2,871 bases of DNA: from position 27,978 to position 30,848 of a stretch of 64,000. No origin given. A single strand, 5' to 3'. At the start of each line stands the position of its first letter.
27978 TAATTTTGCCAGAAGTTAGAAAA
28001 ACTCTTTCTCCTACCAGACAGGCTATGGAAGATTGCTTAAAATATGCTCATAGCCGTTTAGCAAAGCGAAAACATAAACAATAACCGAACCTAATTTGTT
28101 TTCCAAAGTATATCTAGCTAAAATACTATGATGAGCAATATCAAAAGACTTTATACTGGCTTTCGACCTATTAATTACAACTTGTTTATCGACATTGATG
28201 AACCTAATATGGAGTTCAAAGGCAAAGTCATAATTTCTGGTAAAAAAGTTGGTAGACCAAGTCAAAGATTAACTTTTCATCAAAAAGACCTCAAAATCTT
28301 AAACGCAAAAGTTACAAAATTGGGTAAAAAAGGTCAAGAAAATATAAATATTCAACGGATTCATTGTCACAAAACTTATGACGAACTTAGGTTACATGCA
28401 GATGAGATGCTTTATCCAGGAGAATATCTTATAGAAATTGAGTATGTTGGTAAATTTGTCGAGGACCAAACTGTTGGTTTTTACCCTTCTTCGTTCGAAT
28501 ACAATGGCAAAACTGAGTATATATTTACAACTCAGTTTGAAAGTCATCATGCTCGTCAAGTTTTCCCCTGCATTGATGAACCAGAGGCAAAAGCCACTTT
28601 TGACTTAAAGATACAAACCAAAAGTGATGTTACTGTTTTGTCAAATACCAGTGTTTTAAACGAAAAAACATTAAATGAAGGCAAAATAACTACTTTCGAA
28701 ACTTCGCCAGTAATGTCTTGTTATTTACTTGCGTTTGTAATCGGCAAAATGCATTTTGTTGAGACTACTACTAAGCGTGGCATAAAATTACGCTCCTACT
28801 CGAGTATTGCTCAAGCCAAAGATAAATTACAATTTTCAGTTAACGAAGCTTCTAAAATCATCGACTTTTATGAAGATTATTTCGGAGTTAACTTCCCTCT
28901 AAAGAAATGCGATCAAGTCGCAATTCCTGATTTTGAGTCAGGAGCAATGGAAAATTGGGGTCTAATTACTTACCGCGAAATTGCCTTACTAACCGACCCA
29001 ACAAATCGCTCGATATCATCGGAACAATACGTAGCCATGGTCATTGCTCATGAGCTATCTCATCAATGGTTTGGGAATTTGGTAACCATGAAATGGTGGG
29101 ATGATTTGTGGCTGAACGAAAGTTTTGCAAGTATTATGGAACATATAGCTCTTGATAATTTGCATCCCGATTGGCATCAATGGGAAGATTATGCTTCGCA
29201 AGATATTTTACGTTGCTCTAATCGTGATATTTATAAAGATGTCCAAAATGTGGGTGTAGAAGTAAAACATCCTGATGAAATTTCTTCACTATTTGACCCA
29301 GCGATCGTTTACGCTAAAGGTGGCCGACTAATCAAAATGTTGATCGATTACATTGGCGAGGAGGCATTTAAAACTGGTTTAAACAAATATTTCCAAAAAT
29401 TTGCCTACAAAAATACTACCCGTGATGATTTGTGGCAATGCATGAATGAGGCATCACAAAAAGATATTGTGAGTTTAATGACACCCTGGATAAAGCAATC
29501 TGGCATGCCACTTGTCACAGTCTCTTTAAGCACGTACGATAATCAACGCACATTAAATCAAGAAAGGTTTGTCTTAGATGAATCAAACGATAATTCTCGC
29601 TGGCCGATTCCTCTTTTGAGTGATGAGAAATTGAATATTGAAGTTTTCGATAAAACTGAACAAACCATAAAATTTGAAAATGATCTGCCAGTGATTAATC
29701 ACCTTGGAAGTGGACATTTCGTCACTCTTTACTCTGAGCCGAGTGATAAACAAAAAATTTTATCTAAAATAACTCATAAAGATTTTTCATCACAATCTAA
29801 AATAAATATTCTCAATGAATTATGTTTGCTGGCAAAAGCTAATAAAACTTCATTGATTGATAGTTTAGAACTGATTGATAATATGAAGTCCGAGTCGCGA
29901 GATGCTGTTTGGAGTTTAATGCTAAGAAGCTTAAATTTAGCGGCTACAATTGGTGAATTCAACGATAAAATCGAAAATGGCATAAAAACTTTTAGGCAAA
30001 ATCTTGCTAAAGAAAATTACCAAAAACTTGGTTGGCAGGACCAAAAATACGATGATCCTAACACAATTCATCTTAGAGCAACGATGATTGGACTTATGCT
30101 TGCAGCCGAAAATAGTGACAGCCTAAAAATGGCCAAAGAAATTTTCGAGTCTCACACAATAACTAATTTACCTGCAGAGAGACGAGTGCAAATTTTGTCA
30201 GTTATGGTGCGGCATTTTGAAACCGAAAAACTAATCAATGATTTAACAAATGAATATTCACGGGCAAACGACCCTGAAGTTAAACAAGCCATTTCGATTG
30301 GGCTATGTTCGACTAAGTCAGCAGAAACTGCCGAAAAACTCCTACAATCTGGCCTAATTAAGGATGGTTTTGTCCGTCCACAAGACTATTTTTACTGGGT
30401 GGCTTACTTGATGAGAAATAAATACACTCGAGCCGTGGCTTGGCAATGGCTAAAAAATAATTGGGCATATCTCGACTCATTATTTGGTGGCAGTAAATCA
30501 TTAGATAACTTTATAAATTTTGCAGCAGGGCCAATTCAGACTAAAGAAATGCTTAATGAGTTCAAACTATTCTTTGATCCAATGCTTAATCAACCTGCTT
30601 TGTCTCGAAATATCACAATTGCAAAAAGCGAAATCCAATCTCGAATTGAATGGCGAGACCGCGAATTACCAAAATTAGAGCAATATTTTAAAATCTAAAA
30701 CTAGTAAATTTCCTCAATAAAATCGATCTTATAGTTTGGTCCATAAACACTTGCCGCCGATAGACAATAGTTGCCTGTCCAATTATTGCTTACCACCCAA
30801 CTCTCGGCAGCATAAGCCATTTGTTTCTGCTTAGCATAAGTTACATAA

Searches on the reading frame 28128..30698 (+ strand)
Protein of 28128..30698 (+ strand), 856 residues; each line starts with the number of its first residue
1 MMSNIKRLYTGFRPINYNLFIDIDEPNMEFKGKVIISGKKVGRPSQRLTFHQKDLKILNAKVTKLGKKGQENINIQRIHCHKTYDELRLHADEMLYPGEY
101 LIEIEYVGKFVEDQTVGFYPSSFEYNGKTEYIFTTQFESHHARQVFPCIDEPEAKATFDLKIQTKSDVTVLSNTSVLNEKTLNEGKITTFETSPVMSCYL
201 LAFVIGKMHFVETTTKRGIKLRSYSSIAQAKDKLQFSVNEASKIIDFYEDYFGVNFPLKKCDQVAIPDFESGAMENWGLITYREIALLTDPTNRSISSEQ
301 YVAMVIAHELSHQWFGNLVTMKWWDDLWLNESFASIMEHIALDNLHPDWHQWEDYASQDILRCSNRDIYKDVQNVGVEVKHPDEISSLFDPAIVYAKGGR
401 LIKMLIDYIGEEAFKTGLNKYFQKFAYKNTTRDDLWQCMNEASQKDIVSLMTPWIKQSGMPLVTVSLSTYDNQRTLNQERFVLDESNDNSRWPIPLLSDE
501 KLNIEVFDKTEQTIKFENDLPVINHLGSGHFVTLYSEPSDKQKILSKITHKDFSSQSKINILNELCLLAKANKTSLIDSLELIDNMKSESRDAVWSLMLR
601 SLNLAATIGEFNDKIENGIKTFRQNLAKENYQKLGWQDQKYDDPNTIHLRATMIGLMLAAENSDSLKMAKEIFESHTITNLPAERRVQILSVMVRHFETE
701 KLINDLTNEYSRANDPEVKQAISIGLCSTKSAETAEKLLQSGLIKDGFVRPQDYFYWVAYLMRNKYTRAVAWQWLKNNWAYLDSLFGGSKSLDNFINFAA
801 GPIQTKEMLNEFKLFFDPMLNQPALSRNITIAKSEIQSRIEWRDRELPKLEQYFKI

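Call 74: search_protein_families(library=pfam, proteins=[window:28128-30698:+], max_evalue=0.0001)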
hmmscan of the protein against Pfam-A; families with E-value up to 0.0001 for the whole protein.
window:28128-30698:+ (856 aa): 3 families
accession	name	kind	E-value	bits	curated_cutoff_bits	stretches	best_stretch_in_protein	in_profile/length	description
PF01433.26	Peptidase_M1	-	8.9e-82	274.3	27.7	1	236-454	1-218/218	Peptidase family M1 domain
PF11838.14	ERAP1_C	-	2.5e-52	178.7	38.2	1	523-837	4-317/318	ERAP1-like C-terminal domain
PF17900.6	Peptidase_M1_N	-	1.9e-47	162.2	25.8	1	14-200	2-186/186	Peptidase M1 N-terminal domain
